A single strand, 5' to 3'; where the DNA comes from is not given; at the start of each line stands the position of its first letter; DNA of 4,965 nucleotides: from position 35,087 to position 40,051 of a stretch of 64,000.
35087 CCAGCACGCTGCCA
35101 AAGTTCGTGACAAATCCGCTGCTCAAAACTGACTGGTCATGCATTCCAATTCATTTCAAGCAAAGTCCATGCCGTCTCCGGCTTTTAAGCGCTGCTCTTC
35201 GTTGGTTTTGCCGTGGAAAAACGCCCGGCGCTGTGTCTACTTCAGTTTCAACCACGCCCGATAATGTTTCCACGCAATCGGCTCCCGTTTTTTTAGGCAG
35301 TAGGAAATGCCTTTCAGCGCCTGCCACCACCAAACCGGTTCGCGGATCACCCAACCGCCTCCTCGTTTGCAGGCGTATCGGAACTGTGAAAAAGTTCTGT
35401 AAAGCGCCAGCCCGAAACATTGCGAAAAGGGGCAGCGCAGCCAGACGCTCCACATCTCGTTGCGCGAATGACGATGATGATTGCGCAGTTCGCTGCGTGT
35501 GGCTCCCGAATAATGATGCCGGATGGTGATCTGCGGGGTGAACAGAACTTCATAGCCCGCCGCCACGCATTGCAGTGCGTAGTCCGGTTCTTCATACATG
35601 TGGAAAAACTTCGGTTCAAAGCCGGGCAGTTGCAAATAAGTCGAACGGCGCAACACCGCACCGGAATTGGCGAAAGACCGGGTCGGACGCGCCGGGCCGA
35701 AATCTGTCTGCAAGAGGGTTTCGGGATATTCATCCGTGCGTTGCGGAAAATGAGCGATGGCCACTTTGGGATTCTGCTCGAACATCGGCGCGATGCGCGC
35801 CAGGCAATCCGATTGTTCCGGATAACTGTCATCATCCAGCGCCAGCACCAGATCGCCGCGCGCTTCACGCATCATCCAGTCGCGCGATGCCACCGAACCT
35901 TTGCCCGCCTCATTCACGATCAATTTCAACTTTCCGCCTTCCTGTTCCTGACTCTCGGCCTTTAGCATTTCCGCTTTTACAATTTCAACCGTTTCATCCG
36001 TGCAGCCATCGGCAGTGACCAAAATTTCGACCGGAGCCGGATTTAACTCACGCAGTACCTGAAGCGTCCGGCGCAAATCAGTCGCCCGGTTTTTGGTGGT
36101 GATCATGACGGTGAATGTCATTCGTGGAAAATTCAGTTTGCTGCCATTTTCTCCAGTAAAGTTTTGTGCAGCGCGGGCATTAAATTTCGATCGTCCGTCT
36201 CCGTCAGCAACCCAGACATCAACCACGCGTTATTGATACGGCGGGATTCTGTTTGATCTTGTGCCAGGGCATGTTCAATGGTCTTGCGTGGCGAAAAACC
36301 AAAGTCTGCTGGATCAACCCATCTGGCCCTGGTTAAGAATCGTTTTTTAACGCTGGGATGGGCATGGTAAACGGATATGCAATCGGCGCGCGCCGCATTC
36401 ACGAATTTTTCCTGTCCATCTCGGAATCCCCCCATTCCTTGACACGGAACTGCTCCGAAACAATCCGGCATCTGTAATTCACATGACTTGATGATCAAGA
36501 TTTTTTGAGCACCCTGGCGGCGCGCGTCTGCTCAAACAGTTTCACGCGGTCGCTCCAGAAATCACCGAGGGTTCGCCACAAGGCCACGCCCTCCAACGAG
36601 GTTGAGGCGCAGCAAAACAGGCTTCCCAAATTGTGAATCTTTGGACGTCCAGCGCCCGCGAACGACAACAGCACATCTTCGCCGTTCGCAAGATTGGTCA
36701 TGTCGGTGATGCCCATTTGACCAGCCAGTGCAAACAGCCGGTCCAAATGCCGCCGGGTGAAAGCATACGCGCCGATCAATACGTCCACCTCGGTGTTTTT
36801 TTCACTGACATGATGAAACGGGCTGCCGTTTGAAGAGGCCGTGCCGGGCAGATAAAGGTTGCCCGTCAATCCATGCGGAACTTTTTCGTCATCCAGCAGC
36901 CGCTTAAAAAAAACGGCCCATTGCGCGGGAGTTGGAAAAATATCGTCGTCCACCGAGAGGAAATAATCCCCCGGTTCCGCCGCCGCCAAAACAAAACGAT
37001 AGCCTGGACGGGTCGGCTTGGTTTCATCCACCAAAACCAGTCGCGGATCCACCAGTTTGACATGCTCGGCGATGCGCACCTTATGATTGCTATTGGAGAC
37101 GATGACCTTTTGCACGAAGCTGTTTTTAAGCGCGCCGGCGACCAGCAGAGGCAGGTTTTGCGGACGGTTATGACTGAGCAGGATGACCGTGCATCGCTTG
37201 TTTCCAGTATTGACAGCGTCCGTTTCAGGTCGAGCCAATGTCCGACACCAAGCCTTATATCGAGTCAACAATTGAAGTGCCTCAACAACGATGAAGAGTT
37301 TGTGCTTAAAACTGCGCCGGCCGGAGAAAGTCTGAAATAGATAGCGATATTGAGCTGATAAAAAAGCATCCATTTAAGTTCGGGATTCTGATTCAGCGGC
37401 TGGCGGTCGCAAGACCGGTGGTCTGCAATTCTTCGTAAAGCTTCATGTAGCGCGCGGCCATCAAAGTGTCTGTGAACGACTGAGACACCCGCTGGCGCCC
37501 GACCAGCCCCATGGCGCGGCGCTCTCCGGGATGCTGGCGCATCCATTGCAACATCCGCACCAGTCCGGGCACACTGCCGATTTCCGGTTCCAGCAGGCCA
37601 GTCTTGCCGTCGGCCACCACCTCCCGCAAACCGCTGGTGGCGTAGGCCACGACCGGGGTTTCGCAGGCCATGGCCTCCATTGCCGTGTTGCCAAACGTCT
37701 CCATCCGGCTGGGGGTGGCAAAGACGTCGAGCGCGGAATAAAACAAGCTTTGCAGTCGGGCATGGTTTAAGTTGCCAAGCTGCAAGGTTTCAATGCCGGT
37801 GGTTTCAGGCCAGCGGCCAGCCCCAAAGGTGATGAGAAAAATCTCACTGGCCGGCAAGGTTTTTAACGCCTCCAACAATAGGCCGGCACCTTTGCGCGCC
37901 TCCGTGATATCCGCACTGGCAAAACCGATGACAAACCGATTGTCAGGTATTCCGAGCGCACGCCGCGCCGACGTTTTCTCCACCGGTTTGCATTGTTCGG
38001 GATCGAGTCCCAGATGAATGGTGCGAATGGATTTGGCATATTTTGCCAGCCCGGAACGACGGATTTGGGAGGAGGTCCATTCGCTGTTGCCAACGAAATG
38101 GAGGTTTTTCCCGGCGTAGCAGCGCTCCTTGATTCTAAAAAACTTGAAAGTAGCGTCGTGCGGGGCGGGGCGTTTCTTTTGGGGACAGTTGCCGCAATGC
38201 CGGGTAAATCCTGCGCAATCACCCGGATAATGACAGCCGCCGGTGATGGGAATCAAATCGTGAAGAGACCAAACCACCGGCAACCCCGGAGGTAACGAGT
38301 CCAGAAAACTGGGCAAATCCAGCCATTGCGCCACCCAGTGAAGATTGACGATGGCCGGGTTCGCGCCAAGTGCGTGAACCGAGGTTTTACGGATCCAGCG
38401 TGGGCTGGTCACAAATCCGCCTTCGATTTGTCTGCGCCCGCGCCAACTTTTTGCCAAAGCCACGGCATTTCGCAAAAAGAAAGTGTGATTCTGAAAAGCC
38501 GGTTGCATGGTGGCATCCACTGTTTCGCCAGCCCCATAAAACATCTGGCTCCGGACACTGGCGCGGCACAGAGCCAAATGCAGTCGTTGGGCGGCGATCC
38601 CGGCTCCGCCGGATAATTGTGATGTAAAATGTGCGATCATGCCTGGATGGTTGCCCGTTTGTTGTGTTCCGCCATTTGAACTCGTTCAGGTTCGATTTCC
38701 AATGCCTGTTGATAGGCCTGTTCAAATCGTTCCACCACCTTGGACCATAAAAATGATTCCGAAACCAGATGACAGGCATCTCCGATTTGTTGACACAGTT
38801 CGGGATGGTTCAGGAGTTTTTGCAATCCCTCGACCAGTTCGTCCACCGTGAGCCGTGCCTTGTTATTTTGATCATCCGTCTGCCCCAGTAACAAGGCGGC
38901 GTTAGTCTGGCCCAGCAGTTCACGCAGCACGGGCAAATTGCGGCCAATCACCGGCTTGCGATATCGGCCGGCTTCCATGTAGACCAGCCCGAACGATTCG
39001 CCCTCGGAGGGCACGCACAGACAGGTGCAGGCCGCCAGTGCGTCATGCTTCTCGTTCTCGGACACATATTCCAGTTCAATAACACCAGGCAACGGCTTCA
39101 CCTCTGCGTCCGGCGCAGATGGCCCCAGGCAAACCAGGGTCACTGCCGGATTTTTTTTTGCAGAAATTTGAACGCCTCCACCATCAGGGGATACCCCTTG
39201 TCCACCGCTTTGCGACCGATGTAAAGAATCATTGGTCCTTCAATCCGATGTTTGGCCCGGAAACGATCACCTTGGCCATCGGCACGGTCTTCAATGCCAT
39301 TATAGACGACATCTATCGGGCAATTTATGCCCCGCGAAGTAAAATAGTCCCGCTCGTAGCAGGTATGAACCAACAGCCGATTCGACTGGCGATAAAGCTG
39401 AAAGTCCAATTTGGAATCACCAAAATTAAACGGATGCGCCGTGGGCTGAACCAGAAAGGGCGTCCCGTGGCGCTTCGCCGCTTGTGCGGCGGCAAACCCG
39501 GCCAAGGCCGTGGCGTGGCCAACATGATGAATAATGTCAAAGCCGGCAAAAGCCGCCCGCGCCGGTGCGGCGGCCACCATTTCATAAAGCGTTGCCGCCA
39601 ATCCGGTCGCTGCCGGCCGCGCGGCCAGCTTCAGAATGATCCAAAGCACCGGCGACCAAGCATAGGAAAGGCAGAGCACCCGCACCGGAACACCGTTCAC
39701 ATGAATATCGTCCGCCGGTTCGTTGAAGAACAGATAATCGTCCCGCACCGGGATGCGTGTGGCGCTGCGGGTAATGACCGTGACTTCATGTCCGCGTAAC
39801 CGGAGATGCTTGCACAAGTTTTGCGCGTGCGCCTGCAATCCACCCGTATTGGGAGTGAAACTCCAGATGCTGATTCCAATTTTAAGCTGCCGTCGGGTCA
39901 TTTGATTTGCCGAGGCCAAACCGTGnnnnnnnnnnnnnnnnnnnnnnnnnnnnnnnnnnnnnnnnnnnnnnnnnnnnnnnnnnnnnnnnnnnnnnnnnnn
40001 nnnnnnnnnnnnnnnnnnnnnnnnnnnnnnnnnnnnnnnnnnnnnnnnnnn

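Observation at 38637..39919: GT4 glycosyltransferase interrupted exactly at an A9 homopolymer: phase-variable gene, transcriptional-slippage-dependent gene, or sequencing error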

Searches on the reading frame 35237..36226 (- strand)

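Call 6: search_protein_families(library=pfam, proteins=[window:35237-36226:-])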
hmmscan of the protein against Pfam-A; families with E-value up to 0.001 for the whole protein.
window:35237-36226:- (329 aa): 3 families
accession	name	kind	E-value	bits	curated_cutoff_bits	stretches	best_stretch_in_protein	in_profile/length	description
PF00535.33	Glycos_transf_2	-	6e-19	69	23.3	1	39-183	1-132/168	Glycosyl transferase family 2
PF13641.12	Glyco_tranf_2_3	-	3.6e-12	47.2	27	1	35-243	2-217/230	Glycosyltransferase like family 2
PF13632.12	Glyco_trans_2_3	-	8.8e-07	29.4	27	1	127-278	2-153/198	Glycosyl transferase family group 2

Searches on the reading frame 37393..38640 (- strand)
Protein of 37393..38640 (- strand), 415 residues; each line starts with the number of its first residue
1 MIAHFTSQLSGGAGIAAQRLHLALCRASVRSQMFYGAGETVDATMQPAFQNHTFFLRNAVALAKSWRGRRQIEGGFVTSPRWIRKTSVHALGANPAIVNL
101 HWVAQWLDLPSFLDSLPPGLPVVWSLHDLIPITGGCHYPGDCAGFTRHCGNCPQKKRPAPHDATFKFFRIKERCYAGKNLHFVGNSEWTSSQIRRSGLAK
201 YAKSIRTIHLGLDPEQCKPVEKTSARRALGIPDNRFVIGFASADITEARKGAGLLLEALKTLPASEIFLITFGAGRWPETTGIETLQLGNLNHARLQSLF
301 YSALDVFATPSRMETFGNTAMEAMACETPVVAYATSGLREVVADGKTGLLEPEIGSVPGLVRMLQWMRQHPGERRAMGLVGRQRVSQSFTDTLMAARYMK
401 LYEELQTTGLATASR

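Call 6: search_protein_families(library=pfam, proteins=[window:37393-38640:-])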
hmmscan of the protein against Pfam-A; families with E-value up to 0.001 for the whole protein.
window:37393-38640:- (415 aa): 4 families
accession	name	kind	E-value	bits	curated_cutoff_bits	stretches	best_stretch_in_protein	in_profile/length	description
PF00534.26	Glycos_transf_1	-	2e-20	73.4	26.4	1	223-378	3-166/172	Glycosyl transferases group 1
PF13692.12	Glyco_trans_1_4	-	1.1e-17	65.1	27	1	236-352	2-125/142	Glycosyl transferases group 1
PF13524.12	Glyco_trans_1_2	-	6.4e-09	36.3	25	1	254-390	4-134/144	Glycosyl transferase-like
PF20706.3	GT4-conflict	-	6e-07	29.2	26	1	304-345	282-323/385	Family 4 Glycosyltransferase in conflict systems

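Call 14: find_encoding_contigs(protein=window:37393-38640:-, flank=10000, max_places=10)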
Protein window:37393-38640:- (415 aa): 12 contigs read that carry it; 10 places shown.
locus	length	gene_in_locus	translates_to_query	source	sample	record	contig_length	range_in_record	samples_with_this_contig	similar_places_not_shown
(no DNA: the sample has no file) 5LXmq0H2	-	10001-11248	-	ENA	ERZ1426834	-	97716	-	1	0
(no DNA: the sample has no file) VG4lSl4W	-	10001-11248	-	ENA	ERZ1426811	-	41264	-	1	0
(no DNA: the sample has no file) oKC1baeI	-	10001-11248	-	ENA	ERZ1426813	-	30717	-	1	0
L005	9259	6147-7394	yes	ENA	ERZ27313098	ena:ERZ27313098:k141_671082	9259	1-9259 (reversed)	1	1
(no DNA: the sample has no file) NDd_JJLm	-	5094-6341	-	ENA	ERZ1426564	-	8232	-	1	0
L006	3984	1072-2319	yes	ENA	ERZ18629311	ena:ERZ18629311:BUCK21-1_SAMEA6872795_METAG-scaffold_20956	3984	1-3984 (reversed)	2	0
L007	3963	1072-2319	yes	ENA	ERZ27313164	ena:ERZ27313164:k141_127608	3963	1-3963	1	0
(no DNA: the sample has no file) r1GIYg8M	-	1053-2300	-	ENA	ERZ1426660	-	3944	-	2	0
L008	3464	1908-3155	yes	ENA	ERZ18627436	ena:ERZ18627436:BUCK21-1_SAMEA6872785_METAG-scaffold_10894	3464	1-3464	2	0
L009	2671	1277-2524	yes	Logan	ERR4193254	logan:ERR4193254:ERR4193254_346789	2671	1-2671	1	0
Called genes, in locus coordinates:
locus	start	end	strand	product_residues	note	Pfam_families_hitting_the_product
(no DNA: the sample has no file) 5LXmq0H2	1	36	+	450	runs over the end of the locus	PF10082:BBP2_2 (faint)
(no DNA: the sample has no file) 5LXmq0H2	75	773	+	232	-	PF02563:Poly_export, PF10531:SLBB (weak), PF22461:SLBB_2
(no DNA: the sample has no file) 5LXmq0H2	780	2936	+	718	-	PF01656:CbiA (weak), PF10609:ParA (weak), PF13614:AAA_31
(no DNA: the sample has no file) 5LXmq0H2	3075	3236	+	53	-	-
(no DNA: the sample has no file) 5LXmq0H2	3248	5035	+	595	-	PF00664:ABC_membrane, PF00005:ABC_tran, PF02463:SMC_N (faint)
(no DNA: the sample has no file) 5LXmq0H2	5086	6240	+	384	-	PF22882:GT-D-like (faint)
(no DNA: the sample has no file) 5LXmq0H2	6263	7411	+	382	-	PF04577:Glyco_transf_61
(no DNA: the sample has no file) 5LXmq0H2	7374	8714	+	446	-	PF13439:Glyco_transf_4 (faint), PF00534:Glycos_transf_1, PF13692:Glyco_trans_1_4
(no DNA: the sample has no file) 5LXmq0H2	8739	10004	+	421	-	PF20706:GT4-conflict (faint), PF13439:Glyco_transf_4, PF13579:Glyco_trans_4_4, PF00534:Glycos_transf_1, PF13692:Glyco_trans_1_4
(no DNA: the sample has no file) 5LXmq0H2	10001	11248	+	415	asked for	PF00534:Glycos_transf_1, PF13692:Glyco_trans_1_4, PF13524:Glyco_trans_1_2, PF20706:GT4-conflict (weak)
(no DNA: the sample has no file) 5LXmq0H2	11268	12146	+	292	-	-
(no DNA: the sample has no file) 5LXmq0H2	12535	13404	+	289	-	PF00535:Glycos_transf_2, PF13641:Glyco_tranf_2_3, PF13632:Glyco_trans_2_3 (weak)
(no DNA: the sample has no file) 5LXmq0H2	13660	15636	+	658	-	-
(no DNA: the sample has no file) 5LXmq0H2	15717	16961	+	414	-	PF13439:Glyco_transf_4 (faint), PF20706:GT4-conflict, PF00534:Glycos_transf_1, PF13692:Glyco_trans_1_4, PF13524:Glyco_trans_1_2 (weak)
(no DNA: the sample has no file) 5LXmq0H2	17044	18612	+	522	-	-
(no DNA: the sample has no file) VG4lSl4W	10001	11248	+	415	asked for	PF00534:Glycos_transf_1, PF13692:Glyco_trans_1_4, PF13524:Glyco_trans_1_2, PF20706:GT4-conflict (weak)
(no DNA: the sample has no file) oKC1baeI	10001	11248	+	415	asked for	PF00534:Glycos_transf_1, PF13692:Glyco_trans_1_4, PF13524:Glyco_trans_1_2, PF20706:GT4-conflict (weak)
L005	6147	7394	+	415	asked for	PF00534:Glycos_transf_1, PF13692:Glyco_trans_1_4, PF13524:Glyco_trans_1_2, PF20706:GT4-conflict (weak)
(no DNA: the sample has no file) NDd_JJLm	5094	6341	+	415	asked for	PF00534:Glycos_transf_1, PF13692:Glyco_trans_1_4, PF13524:Glyco_trans_1_2, PF20706:GT4-conflict (weak)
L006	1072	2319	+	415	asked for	PF00534:Glycos_transf_1, PF13692:Glyco_trans_1_4, PF13524:Glyco_trans_1_2, PF20706:GT4-conflict (weak)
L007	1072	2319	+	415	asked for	PF00534:Glycos_transf_1, PF13692:Glyco_trans_1_4, PF13524:Glyco_trans_1_2, PF20706:GT4-conflict (weak)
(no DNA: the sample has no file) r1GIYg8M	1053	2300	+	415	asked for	PF00534:Glycos_transf_1, PF13692:Glyco_trans_1_4, PF13524:Glyco_trans_1_2, PF20706:GT4-conflict (weak)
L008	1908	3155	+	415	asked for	PF00534:Glycos_transf_1, PF13692:Glyco_trans_1_4, PF13524:Glyco_trans_1_2, PF20706:GT4-conflict (weak)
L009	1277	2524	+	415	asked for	PF00534:Glycos_transf_1, PF13692:Glyco_trans_1_4, PF13524:Glyco_trans_1_2, PF20706:GT4-conflict (weak)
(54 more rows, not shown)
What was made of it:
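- Five further contigs carry a 421-aa gene call (call 14).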

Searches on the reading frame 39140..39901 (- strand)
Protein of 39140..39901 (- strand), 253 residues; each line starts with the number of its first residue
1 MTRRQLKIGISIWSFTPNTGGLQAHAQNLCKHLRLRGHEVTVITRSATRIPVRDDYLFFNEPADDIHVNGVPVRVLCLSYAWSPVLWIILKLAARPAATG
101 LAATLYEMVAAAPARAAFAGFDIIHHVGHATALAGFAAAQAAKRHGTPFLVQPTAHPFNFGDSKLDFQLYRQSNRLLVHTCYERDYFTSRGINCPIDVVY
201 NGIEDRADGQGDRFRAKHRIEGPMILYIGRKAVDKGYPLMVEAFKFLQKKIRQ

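Call 15: find_encoding_contigs(protein=window:39140-39901:-, flank=10000, max_places=10)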
Protein window:39140-39901:- (253 aa): no gene with exactly this product is on record in the collection.

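Call 19: list_cluster_members(proteins=[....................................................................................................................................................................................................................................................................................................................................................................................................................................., window:39143-39901:-, window:39143-39919:-, window:38640-39143:-, window:38640-38978:-, P0001])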
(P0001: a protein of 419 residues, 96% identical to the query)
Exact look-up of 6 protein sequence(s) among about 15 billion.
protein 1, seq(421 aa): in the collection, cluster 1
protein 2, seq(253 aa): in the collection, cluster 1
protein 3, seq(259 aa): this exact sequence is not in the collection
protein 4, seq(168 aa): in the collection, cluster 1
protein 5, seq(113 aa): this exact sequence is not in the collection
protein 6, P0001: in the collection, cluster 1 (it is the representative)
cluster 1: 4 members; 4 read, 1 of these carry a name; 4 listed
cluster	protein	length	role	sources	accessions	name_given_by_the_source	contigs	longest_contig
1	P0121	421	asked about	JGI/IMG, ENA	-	-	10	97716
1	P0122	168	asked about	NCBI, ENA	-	-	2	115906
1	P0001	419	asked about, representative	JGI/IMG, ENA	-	glycosyltransferase involved in cell wall biosynthesis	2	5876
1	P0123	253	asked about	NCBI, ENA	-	-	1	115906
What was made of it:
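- Checked: It is exactly identical to the natural protein P0121 (call 19).
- A 115.9-kb contig with two separately called CDS fits such a MAG (call 19; inference). The source record calls both pieces as CDS (call 19).
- Tried and rejected: The cluster table does show it on one 115,906-bp NCBI/ENA contig (call 19).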

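Call 22: find_encoding_contigs(protein=P0122, flank=10000, max_places=10)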
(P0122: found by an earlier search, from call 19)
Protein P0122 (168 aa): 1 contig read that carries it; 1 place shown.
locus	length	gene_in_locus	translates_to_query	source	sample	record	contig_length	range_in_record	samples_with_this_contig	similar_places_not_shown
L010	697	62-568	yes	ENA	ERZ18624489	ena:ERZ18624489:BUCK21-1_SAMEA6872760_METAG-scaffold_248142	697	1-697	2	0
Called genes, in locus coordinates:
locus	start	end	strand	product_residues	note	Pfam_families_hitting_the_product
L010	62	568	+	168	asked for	PF13692:Glyco_trans_1_4, PF00534:Glycos_transf_1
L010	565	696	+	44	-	?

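Call 23: find_encoding_contigs(protein=P0123, flank=10000, max_places=10)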
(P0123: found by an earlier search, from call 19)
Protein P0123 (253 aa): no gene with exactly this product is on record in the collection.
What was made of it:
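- Tried and rejected: Exact look-up of the 253-aa fragment in the contig index found nothing (calls 15, 23).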
